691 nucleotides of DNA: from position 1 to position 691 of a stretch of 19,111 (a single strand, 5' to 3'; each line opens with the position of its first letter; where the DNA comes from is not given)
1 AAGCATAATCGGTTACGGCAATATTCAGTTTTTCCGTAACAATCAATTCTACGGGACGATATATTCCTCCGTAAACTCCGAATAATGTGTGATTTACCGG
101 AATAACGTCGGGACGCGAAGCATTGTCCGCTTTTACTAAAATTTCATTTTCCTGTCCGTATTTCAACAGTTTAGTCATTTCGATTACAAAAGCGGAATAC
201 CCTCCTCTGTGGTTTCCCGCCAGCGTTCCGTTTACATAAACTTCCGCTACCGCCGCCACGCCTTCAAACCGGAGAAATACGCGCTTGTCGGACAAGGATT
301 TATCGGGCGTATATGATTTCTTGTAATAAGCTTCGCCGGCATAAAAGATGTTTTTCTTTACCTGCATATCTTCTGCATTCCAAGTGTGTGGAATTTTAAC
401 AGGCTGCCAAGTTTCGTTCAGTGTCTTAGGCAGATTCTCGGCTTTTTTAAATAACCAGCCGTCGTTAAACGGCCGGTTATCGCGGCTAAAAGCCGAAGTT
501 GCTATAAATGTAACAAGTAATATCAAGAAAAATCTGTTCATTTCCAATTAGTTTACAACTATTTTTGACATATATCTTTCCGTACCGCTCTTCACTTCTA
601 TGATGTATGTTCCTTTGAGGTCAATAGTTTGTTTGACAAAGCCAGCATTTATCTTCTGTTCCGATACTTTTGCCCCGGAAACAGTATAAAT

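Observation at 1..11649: Six-gene glycoprotein-targeting PUL with unusual gene order and no regulator in the window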

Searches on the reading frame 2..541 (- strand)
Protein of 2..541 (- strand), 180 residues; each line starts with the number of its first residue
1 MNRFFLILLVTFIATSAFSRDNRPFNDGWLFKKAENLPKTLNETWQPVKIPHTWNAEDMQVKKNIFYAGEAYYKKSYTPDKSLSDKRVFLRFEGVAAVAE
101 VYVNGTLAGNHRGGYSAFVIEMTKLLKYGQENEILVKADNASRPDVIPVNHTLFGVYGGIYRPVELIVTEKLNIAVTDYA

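Call 9: search_protein_families(library=pfam, proteins=[window:2-541:-], max_evalue=0.01)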
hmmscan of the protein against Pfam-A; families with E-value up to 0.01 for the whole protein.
window:2-541:- (180 aa): 3 families
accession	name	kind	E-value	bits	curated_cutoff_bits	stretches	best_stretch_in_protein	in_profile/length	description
PF02837.24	Glyco_hydro_2_N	-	1.5e-16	61.2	28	1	26-167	5-166/169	Glycosyl hydrolases family 2, sugar binding domain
PF22666.2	Glyco_hydro_2_N2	-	3.4e-09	37.4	27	1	70-142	49-121/167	Glycosyl hydrolase 2 galactose-binding domain-like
PF13364.12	BetaGal_ABD2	-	0.0016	19.6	23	1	54-140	20-108/112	Beta-galactosidase second all-beta domain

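Call 10: search_protein_families(library=ncbifam, proteins=[window:2-541:-], max_evalue=0.01)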
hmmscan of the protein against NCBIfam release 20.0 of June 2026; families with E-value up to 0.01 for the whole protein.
window:2-541:- (180 aa): 11 families
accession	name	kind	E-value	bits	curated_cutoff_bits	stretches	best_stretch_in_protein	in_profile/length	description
NF050095.1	BetGlucuronLacZ4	equivalog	7.2e-47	159.8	950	1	8-180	2-170/666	beta-glucuronidase LacZ4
NF041462.1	GalA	equivalog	1.6e-19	69.6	900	1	42-177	43-183/763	beta-galactosidase GalA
NF049877.1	GlucurArabfur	equivalog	5.4e-19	67.3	1800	1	24-174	371-536/1400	beta-d-glucuronidase/beta-L-arabinofuranosidase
NF041463.1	GalB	equivalog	8.9e-19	66.8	900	1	42-175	97-233/869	beta-galactosidase GalB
NF007538.0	PRK10150.1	equivalog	4.1e-17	61.7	544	1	43-151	40-147/607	beta-glucuronidase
NF049891.1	Bet1-4galacdseBT4156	equivalog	7.6e-15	53.8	1700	1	72-174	80-185/946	exo-beta-1,4-galactosidase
NF052611.1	beta_gal_Bga2A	equivalog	3.3e-09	35.3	999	1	67-174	111-215/1007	beta-galactosidase, LacZ type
NF007666.0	PRK10340.1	equivalog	2.9e-08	32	1284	1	72-174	112-211/1030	beta-galactosidase subunit alpha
NF041100.1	betagal_LacZ_Ttogales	equivalog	1.4e-06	26.3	2000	1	69-174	108-210/1090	beta-galactosidase LacZ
NF045579.1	rhamnoside_JR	domain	3.7e-06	27.1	50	1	58-140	32-110/123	glycosylhydrolase-like jelly roll fold domain-containing protein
NF049890.1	Bet1-4galacdseBT4151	equivalog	6.6e-06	24.3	1500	1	65-143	103-180/952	exo-beta-1,4-galactosidase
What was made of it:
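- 1..541 (-): The first 180 codons (frame 2-541) of a GH2 enzyme of the beta-glucuronidase-like clade, truncated by the contig end. PF02837 and the NF050095 LacZ4 model, 7e-47 (calls 9, 10).
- Checked: Domain calls are confirmed by Pfam and NCBIfam (calls 9, 10).
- Gene set and domains: calls 9 and 10.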

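Call 73: find_homologous_proteins(query=window:2-541:-, max_evalue=1e-40)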
Query window:2-541:- (180 aa): 69 proteins with E <= 1e-40 among 310 candidates.
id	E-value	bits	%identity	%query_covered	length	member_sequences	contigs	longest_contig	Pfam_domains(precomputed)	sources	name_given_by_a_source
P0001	7.9e-117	405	100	100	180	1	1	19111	PF02837.25,PF22666.3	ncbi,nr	ncbi:MAG: beta-galactosidase, partial [Dysgonamonadaceae bacterium]|nr:beta-galactosidase [Dysgonamo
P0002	5.3e-74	266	63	99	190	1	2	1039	PF02837.25,PF22666.3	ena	-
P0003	3.6e-63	230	55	98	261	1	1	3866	PF02837.25,PF22666.3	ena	-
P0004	3.9e-63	230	62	98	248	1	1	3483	PF02837.25,PF13364.13,PF22666.3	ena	-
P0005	4.9e-62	227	61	92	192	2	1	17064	PF02837.25,PF22666.3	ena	-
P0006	3.7e-61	224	62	87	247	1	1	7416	PF02837.25,PF00703.28,PF22666.3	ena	-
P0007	7.2e-61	223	58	100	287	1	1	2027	PF02837.25,PF22666.3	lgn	-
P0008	1.3e-60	222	59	100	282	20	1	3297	PF02837.25,PF22666.3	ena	-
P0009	4.6e-60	220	62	93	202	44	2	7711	PF02837.25,PF22666.3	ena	-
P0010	1.1e-59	219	58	98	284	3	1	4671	PF02837.25,PF13364.13,PF00703.28,PF22666.3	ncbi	ncbi:MAG: beta galactosidase jelly roll domain-containing protein [Rikenellaceae bacterium]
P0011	1.1e-59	219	59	97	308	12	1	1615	PF02837.25,PF00703.28,PF22666.3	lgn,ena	-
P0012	1.8e-59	218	58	99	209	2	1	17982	PF02837.25,PF22666.3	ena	-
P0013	2.8e-59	218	59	98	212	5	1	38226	PF02837.25,PF22666.3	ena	-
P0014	4.1e-59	217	58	93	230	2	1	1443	PF02837.25,PF22666.3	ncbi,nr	ncbi:MAG: beta galactosidase jelly roll domain-containing protein, partial [Paramuribaculum sp.]|nr:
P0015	7.3e-59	216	59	100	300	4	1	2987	PF02837.25,PF00703.28,PF22666.3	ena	-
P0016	1.8e-58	215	60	90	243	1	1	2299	PF02837.25,PF22666.3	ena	-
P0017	2.7e-58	214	58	93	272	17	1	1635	PF02837.25,PF00703.28,PF22666.3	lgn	-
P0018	2.8e-58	214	60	99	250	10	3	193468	PF02837.25,PF22666.3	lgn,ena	-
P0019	3.0e-58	214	56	98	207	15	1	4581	PF02837.25,PF22666.3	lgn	-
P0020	5.0e-58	213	60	100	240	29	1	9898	PF02837.25,PF22666.3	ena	-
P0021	3.1e-57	211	58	97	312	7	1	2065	PF02837.25,PF00703.28,PF22666.3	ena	-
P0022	4.6e-57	210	54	98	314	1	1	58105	PF02837.25,PF00703.28,PF22666.3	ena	-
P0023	5.8e-57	210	57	98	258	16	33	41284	PF02837.25,PF22666.3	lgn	-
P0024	1.2e-56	209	61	90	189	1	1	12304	PF02837.25,PF22666.3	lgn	-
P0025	1.7e-56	208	58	90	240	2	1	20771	PF02837.25,PF22666.3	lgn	-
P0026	2.2e-56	208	54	98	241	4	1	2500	PF02837.25,PF22666.3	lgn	-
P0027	4.2e-56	207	55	100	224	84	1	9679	PF02837.25,PF22666.3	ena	-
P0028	1.5e-55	205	55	93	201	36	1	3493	PF02837.25,PF22666.3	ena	-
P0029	1.8e-55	205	54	99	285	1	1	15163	PF02837.25,PF00703.28,PF22666.3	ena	-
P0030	1.9e-55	205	59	92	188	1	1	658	PF02837.25,PF22666.3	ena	-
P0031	3.2e-55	204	56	100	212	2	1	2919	PF02837.25,PF22666.3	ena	-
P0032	5.2e-55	204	57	100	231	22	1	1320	PF02837.25,PF22666.3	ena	-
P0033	7.3e-55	203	55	98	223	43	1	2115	PF02837.25,PF22666.3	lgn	-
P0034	7.5e-55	203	61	87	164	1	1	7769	PF02837.25,PF22666.3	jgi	jgi:beta-galactosidase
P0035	1.4e-54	202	64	78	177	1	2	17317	PF02837.25,PF22666.3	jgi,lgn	-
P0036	2.8e-54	201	59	86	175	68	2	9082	PF02837.25,PF22666.3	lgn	-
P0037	4.0e-54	201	56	94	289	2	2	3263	PF02837.25,PF04397.22,PF22666.3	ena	-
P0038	5.8e-54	200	56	98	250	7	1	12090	PF02837.25,PF22666.3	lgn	-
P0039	2.4e-53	198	54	96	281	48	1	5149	PF02837.25,PF00703.28,PF22666.3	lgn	-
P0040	4.1e-53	197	55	97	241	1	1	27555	PF02837.25,PF22666.3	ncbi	-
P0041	5.5e-53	197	58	92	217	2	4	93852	PF02837.25,PF22666.3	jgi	jgi:beta-galactosidase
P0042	1.7e-52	196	57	92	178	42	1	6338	PF02837.25,PF22666.3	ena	-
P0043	6.0e-52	194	55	100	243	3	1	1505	PF02837.25,PF22666.3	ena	-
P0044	7.5e-52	193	66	77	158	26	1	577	PF02837.25,PF22666.3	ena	-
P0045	9.6e-52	193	55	96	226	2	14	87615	PF02837.25,PF22666.3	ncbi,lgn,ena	-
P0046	2.7e-51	192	58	85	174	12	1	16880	PF02837.25,PF22666.3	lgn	-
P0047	2.7e-51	192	51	100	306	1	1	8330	PF02837.25,PF00703.28,PF22666.3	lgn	-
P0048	1.2e-50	189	54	87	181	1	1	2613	PF02837.25,PF22666.3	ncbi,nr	ncbi:MAG: beta-galactosidase, partial [Bacteroides sp.]|nr:beta-galactosidase [Bacteroides sp.]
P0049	5.8e-50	187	53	99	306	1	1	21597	PF02837.25,PF00703.28,PF22666.3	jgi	jgi:beta-galactosidase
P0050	1.3e-49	186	53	91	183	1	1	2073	PF02837.25,PF22666.3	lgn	-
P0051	1.7e-49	186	64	76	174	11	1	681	PF02837.25,PF22666.3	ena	-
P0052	4.0e-49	184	46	97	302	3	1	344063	PF02837.25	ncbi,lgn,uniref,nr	ncbi:sugar-binding domain-containing protein [Sphingobacterium sp. UBA6320]|uniref:sugar-binding dom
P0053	1.3e-48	183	50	98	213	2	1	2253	PF02837.25,PF22666.3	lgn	-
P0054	3.8e-48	181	55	87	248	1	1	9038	PF02837.25,PF22666.3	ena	-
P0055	7.9e-48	180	58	78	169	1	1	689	PF02837.25,PF22666.3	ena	-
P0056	1.6e-47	179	65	72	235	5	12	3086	PF02837.25,PF22666.3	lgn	-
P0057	2.8e-47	178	57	84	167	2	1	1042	PF02837.25,PF22666.3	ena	-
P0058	3.2e-46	175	58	71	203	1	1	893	PF02837.25,PF22666.3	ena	-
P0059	5.8e-46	174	58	87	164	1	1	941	PF02837.25,PF22666.3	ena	-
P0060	8.6e-46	174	52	85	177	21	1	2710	PF02837.25,PF22666.3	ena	-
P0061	1.9e-45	172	51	90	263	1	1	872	PF02837.25,PF22666.3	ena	-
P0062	4.9e-45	171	49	99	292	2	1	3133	PF02837.25,PF00703.28,PF22666.3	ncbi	ncbi:MAG TPA: sugar-binding domain-containing protein, partial [Puia sp.]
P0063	2.0e-44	169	43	98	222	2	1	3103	PF02837.25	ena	-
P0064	2.5e-44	169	57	83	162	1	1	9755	PF02837.25,PF22666.3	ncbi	ncbi:sugar-binding domain-containing protein, partial [Rikenella microfusus]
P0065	3.2e-44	169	53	76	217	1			PF02837.25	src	-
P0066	1.4e-43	166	73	59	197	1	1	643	PF02837.25,PF00703.28,PF22666.3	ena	-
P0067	5.0e-43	165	67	68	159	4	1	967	PF02837.25,PF22666.3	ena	-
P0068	1.5e-42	163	70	64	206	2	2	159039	PF02837.25,PF22666.3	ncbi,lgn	-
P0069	3.3e-41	159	52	82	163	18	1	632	PF02837.25,PF22666.3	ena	-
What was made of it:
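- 1..541 (-): Protein P0001 shows that the contig is 19,111 nt long (call 73).
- On HTCS-regulated PUL: The contig ends inside the locus (call 73), so absence from the genome is not shown.
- Checked: Caveat: the window is a complete 19,111-nt MAG contig (call 73), so 'six-gene' is a lower bound.
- Tried and rejected: A protein search with the GH2 fragment showed that the window is itself a whole 19,111-nt MAG contig (call 73).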
